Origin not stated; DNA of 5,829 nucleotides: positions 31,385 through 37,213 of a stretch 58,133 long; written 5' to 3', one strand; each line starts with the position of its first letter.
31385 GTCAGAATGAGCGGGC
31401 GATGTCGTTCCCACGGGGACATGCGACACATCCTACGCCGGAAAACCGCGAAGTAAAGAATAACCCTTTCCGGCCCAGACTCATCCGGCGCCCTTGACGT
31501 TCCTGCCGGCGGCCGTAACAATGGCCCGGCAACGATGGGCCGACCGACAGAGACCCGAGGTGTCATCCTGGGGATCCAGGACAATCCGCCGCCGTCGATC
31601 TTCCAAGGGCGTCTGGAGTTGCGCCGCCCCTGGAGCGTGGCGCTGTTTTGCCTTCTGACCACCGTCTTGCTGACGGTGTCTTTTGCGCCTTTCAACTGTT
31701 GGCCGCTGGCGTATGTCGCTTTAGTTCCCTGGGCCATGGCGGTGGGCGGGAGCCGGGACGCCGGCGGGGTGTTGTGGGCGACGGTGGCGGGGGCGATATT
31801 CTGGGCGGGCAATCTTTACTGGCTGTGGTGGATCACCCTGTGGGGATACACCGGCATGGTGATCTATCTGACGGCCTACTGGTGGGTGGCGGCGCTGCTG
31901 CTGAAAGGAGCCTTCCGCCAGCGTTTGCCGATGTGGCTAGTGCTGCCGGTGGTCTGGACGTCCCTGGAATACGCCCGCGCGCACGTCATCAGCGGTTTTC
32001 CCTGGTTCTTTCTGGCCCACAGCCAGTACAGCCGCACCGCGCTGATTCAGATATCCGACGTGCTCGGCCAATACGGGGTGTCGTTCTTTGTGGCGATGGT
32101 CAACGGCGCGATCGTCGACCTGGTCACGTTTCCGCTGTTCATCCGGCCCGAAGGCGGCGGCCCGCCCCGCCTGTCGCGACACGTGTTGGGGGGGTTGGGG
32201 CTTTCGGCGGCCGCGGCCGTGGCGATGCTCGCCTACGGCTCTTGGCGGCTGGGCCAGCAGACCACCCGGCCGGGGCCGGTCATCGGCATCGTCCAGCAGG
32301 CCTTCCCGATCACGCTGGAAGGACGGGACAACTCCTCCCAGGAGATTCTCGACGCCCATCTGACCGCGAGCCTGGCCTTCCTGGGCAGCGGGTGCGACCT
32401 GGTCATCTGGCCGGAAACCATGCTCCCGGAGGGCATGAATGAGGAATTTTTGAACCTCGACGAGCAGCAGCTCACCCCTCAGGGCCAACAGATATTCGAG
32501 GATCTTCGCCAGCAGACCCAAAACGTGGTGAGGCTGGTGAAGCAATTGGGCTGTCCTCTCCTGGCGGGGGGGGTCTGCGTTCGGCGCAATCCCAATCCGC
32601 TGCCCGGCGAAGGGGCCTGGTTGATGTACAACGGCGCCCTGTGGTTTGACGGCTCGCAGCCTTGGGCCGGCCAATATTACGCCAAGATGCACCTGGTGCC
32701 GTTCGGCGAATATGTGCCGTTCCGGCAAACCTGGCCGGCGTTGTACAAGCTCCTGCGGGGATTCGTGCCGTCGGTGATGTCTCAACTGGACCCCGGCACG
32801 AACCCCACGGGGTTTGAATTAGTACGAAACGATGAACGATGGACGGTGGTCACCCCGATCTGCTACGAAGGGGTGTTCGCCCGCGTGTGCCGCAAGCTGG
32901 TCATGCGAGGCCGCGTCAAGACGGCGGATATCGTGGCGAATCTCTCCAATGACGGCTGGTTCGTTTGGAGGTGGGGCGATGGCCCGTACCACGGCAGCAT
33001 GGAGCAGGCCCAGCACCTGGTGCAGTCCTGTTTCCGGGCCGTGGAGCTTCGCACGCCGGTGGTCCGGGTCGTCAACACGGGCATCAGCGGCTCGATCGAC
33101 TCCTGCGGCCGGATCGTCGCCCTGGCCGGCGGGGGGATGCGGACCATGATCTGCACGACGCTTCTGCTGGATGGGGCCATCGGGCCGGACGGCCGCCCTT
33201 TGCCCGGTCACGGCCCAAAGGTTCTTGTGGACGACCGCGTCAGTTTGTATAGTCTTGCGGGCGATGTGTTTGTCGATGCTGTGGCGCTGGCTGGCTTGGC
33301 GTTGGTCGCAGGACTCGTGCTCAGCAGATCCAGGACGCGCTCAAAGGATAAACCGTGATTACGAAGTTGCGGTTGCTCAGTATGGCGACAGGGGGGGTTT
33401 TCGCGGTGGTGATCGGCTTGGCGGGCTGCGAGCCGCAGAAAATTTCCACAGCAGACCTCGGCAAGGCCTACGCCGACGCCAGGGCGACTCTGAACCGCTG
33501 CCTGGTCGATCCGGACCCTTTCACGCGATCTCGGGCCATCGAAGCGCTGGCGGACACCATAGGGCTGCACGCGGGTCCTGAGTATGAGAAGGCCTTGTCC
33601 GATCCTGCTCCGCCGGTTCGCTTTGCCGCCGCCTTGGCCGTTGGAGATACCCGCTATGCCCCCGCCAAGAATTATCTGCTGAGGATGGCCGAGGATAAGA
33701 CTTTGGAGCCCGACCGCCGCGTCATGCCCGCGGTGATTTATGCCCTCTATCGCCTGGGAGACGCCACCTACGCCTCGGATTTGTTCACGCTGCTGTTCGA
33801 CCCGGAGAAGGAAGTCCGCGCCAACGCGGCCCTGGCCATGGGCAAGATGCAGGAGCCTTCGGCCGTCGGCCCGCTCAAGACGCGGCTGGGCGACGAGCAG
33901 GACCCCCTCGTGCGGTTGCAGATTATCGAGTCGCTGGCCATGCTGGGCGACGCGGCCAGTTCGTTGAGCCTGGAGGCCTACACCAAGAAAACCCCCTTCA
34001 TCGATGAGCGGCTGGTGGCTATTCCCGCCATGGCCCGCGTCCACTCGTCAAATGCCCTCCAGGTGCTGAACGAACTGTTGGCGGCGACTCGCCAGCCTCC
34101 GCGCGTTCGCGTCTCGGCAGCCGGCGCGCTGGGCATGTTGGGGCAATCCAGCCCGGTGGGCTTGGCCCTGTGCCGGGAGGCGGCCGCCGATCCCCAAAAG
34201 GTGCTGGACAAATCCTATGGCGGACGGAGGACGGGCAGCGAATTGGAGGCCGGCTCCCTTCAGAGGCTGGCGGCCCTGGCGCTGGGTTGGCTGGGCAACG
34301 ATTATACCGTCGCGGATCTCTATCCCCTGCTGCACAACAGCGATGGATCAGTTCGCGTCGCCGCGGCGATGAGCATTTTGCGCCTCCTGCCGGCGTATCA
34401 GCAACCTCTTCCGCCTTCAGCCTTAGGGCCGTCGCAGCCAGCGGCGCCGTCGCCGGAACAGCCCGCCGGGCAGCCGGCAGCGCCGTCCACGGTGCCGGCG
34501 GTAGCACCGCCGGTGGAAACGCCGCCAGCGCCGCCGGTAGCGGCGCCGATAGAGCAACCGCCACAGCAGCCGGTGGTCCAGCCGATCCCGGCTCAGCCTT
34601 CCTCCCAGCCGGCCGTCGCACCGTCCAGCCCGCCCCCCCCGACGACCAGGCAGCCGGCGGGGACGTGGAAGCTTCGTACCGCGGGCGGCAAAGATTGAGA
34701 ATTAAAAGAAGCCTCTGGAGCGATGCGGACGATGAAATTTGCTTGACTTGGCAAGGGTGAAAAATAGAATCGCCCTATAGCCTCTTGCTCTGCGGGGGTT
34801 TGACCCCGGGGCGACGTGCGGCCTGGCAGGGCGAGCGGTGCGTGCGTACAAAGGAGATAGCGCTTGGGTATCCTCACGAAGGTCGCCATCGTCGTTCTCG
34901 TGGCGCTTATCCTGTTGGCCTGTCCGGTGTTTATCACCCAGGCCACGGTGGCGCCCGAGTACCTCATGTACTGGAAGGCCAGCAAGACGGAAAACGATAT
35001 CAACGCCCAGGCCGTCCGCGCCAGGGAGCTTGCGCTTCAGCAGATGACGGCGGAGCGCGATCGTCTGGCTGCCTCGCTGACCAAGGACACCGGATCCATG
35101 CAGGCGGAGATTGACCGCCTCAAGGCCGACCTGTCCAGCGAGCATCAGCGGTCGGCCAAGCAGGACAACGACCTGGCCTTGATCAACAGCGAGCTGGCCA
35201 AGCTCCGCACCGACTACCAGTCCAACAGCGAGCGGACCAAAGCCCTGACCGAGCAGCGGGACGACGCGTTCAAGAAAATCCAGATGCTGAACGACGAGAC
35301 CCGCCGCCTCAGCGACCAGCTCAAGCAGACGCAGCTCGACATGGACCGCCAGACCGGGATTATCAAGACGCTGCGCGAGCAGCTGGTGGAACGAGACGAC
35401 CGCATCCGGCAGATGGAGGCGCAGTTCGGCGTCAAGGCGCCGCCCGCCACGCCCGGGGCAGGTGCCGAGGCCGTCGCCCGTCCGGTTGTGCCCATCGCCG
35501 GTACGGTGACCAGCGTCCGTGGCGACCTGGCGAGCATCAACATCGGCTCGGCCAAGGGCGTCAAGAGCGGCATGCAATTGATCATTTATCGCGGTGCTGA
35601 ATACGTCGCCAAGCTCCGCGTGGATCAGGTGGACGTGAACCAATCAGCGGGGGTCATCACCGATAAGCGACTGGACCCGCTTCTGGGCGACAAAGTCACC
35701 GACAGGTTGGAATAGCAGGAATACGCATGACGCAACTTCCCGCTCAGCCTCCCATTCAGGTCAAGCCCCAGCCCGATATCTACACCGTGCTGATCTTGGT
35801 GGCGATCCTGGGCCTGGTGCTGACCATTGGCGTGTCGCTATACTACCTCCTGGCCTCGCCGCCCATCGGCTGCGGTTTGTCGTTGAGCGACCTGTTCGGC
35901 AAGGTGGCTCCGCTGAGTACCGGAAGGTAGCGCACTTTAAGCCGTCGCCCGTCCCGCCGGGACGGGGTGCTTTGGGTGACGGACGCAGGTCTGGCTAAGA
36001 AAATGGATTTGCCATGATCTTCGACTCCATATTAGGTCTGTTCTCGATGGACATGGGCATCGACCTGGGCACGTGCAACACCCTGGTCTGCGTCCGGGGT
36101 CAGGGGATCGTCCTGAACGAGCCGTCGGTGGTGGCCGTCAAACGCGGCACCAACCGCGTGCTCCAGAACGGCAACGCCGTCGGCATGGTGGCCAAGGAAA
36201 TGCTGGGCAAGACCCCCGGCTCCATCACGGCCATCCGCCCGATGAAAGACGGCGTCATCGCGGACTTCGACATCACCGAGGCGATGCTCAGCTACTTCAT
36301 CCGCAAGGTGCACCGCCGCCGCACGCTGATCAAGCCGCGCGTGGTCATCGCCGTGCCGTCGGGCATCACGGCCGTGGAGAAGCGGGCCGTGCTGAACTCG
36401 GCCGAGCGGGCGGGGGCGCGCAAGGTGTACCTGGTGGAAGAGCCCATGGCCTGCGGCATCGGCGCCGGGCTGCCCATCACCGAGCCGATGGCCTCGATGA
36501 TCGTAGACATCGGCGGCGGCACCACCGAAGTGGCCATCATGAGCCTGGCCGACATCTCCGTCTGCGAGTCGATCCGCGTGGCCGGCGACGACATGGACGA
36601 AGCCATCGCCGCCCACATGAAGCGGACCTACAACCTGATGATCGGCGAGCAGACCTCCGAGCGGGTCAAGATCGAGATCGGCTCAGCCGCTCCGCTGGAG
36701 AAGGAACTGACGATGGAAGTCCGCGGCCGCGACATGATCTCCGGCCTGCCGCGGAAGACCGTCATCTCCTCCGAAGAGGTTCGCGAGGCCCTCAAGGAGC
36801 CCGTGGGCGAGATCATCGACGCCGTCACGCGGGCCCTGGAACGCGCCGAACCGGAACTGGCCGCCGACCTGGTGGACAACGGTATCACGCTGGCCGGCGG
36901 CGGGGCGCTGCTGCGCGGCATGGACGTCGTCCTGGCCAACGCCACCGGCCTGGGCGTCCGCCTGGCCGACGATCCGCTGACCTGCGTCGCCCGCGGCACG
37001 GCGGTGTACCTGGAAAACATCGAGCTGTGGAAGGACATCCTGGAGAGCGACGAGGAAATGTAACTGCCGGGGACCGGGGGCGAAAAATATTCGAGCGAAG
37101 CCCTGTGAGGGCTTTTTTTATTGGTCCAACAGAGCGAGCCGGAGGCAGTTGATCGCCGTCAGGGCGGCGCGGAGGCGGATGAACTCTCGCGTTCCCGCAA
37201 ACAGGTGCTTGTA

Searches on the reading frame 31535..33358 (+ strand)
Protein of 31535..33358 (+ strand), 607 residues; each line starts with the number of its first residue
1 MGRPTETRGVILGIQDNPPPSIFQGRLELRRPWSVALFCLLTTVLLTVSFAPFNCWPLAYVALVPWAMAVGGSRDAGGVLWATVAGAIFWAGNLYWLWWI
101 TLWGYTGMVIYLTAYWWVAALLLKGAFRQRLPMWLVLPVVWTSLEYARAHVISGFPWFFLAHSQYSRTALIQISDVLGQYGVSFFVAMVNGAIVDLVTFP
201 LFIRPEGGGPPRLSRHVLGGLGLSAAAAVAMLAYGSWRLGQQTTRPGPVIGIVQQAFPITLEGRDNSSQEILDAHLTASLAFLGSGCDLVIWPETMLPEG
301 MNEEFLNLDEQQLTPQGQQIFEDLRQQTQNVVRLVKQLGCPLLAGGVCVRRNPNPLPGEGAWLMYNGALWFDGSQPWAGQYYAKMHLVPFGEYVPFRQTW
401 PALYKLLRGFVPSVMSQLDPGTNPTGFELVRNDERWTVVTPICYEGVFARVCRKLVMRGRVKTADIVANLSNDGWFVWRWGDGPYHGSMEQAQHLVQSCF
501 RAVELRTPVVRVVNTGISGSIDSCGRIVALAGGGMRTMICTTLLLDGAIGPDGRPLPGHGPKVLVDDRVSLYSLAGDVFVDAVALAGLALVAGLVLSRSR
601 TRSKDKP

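Call 7: search_protein_families(library=pfam, proteins=[window:31535-33358:+], max_evalue=0.001)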
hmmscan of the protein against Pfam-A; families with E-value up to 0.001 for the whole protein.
window:31535-33358:+ (607 aa): 2 families
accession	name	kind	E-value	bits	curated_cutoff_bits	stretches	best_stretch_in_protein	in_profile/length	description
PF20154.4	LNT_N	-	1e-29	104.2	27.1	1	44-192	3-159/159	Apolipoprotein N-acyltransferase N-terminal domain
PF00795.27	CN_hydrolase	-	2.3e-18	66.9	23.2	1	265-539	11-242/256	Carbon-nitrogen hydrolase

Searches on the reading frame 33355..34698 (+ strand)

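Call 7: search_protein_families(library=pfam, proteins=[window:33355-34698:+], max_evalue=0.001)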
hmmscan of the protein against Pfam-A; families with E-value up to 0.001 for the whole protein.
window:33355-34698:+ (447 aa): 4 families
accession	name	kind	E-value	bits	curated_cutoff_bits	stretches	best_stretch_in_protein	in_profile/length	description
PF13646.12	HEAT_2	-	1.9e-41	140.7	27.7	5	119-195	12-88/88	HEAT repeats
PF02985.28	HEAT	-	2.2e-17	61.9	23.5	0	143-166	5-28/31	HEAT repeat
PF12717.13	Cnd1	-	5.3e-06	27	26.4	0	316-345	20-49/162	non-SMC mitotic condensation complex subunit 1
PF03130.22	HEAT_PBS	-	1.6e-05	25.4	20.9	0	154-178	1-25/27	PBS lyase HEAT-like repeat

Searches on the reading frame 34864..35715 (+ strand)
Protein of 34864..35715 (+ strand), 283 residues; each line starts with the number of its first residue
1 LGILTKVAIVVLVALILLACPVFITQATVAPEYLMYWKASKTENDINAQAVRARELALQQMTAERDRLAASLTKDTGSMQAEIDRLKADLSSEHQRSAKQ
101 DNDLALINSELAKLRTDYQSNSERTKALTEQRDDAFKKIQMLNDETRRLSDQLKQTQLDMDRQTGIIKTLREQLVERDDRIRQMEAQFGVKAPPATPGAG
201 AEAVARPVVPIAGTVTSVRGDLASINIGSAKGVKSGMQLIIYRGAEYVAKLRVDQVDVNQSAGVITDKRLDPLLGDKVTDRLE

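Call 7: search_protein_families(library=pfam, proteins=[window:34864-35715:+], max_evalue=0.001)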
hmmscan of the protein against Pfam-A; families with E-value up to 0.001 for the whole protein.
window:34864-35715:+ (283 aa): 2 families
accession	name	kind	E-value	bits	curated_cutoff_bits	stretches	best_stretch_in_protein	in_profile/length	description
PF10498.14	IFT57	-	0.00027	20.5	40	1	67-164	229-323/360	Intra-flagellar transport protein 57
PF16740.10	SKA2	-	0.00074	19.7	30.1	0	79-156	14-92/110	Spindle and kinetochore-associated protein 2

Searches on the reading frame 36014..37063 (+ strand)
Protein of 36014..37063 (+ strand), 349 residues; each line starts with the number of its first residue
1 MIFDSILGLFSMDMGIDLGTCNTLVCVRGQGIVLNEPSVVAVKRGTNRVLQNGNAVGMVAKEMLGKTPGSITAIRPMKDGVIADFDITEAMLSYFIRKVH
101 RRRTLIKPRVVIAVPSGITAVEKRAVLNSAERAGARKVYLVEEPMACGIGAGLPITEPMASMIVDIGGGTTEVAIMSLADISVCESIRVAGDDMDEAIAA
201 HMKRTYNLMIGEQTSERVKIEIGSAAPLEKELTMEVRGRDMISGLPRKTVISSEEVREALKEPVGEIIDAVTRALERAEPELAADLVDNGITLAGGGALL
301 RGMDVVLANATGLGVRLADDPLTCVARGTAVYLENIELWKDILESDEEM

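Call 7: search_protein_families(library=pfam, proteins=[window:36014-37063:+], max_evalue=0.001)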
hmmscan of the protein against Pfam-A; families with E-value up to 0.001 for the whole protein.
window:36014-37063:+ (349 aa): 6 families
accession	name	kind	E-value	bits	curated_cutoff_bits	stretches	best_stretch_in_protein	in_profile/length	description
PF06723.19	MreB_Mbl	-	4.6e-138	460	27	1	12-338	2-324/327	MreB/Mbl protein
PF00012.26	HSP70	-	1.7e-09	36.9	20.6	1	109-209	135-241/599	Hsp70 protein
PF14450.12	FtsA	-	1.8e-08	35.2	31.8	1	163-319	2-111/127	Cell division protein FtsA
PF00022.25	Actin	-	7e-08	31.9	27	1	37-205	31-190/410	Actin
PF21522.3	MreB-like_C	-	0.00017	22.6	27.8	0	163-300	1-116/123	Archaeal actin homologue MreB-like, C-terminal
PF11104.14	PilM_2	-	0.00023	20.6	27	0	271-319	259-306/340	Type IV pilus assembly protein PilM;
